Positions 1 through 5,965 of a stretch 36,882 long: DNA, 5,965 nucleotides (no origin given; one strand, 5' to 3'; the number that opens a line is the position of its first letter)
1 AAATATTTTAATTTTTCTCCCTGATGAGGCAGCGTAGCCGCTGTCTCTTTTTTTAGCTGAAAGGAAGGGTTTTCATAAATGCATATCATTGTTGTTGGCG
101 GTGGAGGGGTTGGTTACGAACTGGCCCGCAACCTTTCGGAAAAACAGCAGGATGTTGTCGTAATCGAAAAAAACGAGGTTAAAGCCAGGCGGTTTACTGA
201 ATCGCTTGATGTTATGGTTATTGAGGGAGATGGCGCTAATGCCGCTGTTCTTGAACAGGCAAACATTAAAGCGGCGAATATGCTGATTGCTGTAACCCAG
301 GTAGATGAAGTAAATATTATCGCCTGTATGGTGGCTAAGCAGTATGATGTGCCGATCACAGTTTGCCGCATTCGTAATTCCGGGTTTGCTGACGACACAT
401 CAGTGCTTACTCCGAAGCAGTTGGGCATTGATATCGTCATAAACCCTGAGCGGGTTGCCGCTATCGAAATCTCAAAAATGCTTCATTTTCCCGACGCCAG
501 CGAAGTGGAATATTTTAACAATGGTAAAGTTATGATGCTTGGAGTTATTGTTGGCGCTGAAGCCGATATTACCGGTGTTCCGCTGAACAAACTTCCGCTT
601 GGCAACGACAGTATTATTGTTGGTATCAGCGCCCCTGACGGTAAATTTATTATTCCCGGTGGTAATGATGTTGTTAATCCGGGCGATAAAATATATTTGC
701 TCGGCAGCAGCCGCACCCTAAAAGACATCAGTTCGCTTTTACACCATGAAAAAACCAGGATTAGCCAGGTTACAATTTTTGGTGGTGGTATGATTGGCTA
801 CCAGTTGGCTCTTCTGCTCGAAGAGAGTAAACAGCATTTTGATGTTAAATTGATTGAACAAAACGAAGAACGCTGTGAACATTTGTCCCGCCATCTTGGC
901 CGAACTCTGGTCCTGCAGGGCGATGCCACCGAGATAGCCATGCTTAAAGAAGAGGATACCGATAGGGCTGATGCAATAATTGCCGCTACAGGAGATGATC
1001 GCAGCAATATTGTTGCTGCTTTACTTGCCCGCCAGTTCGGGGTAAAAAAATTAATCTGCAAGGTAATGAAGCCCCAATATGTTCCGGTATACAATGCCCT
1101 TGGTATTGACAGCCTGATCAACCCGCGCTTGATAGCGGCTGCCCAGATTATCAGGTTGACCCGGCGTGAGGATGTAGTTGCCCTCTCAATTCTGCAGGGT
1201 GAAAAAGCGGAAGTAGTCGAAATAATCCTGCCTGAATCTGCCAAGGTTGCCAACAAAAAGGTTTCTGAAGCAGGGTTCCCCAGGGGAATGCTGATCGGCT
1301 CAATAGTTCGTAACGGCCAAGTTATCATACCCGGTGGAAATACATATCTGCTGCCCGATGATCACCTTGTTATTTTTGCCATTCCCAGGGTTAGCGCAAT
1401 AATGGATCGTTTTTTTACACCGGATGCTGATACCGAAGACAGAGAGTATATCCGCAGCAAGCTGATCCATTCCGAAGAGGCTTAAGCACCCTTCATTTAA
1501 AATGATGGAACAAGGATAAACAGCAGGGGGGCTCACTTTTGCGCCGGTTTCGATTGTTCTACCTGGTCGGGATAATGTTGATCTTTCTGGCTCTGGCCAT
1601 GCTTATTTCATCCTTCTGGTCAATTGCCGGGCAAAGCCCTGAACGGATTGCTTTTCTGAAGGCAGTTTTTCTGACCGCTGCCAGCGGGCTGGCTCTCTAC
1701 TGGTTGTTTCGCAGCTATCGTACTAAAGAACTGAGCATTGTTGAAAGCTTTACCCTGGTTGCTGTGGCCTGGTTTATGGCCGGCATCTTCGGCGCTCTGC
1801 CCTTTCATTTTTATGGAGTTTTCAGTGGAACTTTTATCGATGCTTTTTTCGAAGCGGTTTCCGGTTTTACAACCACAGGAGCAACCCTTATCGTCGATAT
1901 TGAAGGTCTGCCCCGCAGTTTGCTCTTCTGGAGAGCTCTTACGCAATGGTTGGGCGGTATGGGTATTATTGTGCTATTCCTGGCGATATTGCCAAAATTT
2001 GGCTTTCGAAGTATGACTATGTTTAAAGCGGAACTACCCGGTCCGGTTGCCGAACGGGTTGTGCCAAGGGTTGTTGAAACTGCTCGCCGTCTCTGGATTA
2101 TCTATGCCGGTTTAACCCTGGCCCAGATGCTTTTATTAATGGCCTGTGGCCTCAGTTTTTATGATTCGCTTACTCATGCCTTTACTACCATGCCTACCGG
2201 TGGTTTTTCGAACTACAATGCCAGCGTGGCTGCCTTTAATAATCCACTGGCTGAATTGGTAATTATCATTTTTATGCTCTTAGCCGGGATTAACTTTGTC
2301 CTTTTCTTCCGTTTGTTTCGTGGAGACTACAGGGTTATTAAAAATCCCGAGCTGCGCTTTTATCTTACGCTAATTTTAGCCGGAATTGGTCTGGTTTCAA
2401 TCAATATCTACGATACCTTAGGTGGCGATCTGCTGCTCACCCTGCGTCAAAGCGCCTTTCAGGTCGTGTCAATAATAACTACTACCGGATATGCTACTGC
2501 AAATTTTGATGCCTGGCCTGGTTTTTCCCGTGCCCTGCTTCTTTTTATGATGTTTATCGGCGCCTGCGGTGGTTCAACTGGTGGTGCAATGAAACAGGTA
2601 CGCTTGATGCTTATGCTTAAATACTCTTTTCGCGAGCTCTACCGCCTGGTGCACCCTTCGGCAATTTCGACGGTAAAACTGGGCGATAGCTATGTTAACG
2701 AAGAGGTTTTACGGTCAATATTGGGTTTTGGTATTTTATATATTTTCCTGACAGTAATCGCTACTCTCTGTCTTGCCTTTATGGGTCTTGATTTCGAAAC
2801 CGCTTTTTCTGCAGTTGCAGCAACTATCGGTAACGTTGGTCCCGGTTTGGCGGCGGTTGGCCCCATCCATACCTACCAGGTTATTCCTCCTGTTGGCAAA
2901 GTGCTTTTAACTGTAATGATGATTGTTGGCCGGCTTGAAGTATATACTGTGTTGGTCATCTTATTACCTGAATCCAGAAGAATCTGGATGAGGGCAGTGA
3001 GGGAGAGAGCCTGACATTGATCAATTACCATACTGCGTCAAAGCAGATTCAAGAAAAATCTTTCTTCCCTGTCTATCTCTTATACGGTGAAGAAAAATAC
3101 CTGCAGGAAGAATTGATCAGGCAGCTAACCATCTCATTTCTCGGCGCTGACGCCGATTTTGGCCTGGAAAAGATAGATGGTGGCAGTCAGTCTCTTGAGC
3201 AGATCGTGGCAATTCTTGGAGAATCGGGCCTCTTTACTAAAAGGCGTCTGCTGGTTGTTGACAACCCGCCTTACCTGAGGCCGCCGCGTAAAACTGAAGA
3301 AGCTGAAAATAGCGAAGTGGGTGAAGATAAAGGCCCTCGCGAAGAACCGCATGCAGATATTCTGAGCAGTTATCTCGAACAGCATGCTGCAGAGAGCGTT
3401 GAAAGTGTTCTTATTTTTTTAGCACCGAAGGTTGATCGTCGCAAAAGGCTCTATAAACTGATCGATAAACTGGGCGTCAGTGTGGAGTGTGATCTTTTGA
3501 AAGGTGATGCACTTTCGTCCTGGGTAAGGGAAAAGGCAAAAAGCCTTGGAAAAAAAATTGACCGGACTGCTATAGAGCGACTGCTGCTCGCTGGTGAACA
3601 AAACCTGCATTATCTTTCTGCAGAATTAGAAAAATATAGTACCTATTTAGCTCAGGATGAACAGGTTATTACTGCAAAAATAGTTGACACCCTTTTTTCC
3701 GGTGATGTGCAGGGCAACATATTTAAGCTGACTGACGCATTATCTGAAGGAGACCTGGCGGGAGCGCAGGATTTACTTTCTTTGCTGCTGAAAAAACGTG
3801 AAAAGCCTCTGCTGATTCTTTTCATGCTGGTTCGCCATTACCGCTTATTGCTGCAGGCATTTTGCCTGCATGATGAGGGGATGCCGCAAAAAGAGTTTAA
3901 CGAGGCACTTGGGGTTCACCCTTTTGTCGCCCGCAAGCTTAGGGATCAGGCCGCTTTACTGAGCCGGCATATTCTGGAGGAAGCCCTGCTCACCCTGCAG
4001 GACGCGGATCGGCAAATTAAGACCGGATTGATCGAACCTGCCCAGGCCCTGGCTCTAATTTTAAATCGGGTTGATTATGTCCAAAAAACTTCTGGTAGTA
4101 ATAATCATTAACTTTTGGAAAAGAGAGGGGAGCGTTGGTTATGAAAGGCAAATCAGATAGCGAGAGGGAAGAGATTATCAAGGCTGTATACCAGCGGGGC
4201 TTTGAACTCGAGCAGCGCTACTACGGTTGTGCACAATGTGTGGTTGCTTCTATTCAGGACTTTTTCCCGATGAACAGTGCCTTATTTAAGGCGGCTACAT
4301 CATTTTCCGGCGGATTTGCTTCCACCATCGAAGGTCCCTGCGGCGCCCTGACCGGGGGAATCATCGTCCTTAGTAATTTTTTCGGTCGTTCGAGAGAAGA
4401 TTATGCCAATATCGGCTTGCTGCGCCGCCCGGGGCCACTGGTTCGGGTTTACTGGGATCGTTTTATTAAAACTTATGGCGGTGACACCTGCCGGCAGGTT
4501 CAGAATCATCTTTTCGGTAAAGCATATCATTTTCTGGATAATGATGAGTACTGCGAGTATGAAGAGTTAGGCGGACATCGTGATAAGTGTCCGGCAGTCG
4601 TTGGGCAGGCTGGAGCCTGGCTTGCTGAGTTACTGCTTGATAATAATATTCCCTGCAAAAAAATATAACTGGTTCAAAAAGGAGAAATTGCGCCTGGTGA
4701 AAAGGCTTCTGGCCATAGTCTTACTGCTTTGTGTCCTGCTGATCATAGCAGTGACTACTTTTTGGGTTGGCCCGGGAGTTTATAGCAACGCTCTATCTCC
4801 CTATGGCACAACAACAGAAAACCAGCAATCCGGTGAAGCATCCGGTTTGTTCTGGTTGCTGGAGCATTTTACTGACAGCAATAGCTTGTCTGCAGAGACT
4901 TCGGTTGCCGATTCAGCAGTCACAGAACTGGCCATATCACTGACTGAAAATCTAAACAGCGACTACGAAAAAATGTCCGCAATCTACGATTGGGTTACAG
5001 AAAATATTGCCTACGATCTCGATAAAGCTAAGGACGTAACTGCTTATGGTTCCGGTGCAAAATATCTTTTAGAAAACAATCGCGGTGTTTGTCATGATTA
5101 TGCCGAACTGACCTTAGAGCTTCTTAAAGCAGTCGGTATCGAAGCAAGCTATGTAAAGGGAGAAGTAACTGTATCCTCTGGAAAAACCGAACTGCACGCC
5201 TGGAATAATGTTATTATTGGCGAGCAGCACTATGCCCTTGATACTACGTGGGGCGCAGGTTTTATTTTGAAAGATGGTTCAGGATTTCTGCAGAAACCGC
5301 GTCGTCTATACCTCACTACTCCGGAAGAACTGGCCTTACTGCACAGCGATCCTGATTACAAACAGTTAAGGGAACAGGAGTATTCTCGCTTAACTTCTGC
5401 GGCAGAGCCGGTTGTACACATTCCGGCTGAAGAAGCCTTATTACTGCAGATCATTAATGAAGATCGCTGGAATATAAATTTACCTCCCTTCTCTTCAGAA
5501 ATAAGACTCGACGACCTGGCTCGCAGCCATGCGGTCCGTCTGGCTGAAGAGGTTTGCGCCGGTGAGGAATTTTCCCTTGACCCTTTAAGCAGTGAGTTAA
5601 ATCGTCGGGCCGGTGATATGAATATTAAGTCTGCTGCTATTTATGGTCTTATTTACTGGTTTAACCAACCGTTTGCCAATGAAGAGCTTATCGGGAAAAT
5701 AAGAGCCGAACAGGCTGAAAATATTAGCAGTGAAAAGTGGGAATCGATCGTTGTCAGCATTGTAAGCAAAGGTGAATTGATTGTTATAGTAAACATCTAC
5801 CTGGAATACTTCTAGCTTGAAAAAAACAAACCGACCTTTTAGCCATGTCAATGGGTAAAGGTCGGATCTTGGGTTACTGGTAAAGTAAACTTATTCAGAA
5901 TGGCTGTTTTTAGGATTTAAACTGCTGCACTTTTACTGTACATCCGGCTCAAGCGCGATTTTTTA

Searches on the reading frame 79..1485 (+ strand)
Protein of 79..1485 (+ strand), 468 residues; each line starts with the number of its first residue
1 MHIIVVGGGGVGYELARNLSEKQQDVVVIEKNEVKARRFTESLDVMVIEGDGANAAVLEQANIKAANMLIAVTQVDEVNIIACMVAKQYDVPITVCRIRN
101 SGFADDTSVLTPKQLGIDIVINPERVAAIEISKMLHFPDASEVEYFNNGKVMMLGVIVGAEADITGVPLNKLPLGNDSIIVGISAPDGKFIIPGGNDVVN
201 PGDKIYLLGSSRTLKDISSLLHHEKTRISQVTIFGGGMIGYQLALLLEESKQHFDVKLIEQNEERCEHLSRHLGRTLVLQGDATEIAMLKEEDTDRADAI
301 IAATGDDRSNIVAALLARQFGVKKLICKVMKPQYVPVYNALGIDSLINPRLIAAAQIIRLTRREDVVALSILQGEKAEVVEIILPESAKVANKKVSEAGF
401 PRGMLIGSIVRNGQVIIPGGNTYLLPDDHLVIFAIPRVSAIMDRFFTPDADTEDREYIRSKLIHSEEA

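Call 64: search_protein_families(library=pfam, proteins=[window:79-1485:+], max_evalue=0.000001)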
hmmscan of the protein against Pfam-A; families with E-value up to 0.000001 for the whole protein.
window:79-1485:+ (468 aa): 7 families
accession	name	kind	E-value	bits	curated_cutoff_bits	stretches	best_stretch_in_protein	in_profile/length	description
PF02254.24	TrkA_N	-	1.3e-53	180.7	23.8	2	231-349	1-116/116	TrkA-N domain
PF02080.26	TrkA_C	-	2.8e-22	78.8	27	2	379-436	1-60/71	TrkA-C domain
PF13241.12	NAD_binding_7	-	7.3e-12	46.2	22.1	0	2-96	9-92/104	Putative NAD(P)-binding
PF07992.20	Pyr_redox_2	-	7.8e-09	35.8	26.1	1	1-275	1-187/291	Pyridine nucleotide-disulphide oxidoreductase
PF03435.24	Sacchrp_dh_NADP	-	4.1e-08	34.1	25.1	0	3-69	1-65/129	Saccharopine dehydrogenase NADP binding domain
PF01266.30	DAO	-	5.2e-08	33.2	27.9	0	3-33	2-33/353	FAD dependent oxidoreductase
PF00070.33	Pyr_redox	-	5.1e-07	30.6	22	0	2-33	1-32/82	Pyridine nucleotide-disulphide oxidoreductase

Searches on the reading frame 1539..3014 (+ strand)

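Call 64: search_protein_families(library=pfam, proteins=[window:1539-3014:+], max_evalue=0.000001)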
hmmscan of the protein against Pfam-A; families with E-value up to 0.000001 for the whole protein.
window:1539-3014:+ (491 aa): 1 family
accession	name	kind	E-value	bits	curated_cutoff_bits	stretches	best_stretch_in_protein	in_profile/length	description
PF02386.22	TrkH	-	5.5e-63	213.6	27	1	38-475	4-490/502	Cation transport protein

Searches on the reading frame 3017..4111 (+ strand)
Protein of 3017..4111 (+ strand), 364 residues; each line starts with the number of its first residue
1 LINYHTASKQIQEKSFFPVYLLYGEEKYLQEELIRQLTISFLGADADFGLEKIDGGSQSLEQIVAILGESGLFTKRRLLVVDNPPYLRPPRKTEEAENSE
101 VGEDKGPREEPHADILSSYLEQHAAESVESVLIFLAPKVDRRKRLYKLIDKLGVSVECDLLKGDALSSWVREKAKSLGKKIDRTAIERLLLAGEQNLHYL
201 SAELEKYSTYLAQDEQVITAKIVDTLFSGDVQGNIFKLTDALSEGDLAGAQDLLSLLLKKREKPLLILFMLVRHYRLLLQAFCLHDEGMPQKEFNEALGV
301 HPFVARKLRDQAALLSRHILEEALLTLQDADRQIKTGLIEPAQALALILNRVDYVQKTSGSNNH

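Call 64: search_protein_families(library=pfam, proteins=[window:3017-4111:+], max_evalue=0.000001)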
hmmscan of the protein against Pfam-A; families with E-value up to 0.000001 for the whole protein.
window:3017-4111:+ (364 aa): 2 families
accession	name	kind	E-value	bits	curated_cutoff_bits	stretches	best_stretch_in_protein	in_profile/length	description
PF21694.2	DNA_pol3_delta_C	-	3.8e-27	95.1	27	1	233-349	2-118/121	DNA polymerase III delta subunit, C-terminal domain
PF06144.19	DNA_pol3_delta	-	4.4e-09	36.8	21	1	20-158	1-123/124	DNA polymerase III, delta subunit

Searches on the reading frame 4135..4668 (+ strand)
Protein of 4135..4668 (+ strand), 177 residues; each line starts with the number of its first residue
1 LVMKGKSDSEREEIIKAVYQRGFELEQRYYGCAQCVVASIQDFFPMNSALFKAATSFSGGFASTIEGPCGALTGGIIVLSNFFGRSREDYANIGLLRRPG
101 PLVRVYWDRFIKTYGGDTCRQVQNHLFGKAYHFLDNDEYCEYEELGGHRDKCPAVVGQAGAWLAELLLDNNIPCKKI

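Call 64: search_protein_families(library=pfam, proteins=[window:4135-4668:+], max_evalue=0.000001)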
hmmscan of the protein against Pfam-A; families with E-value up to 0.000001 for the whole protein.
window:4135-4668:+ (177 aa): 1 family
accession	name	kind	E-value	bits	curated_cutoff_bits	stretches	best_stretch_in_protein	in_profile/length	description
PF09719.15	C_GCAxxG_C_C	-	6.7e-18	65.3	27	1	30-165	1-117/118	Putative redox-active protein (C_GCAxxG_C_C)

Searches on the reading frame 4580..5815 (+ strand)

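Call 64: search_protein_families(library=pfam, proteins=[window:4580-5815:+], max_evalue=0.000001)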
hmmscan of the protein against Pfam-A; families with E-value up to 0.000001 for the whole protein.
window:4580-5815:+ (411 aa): 2 families
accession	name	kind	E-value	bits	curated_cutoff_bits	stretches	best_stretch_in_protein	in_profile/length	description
PF01841.26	Transglut_core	-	5.7e-18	65.6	23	1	116-221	2-107/108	Transglutaminase-like superfamily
PF04473.18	DUF553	-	1.2e-12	47.9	20.5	1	113-222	2-113/140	Transglutaminase-like domain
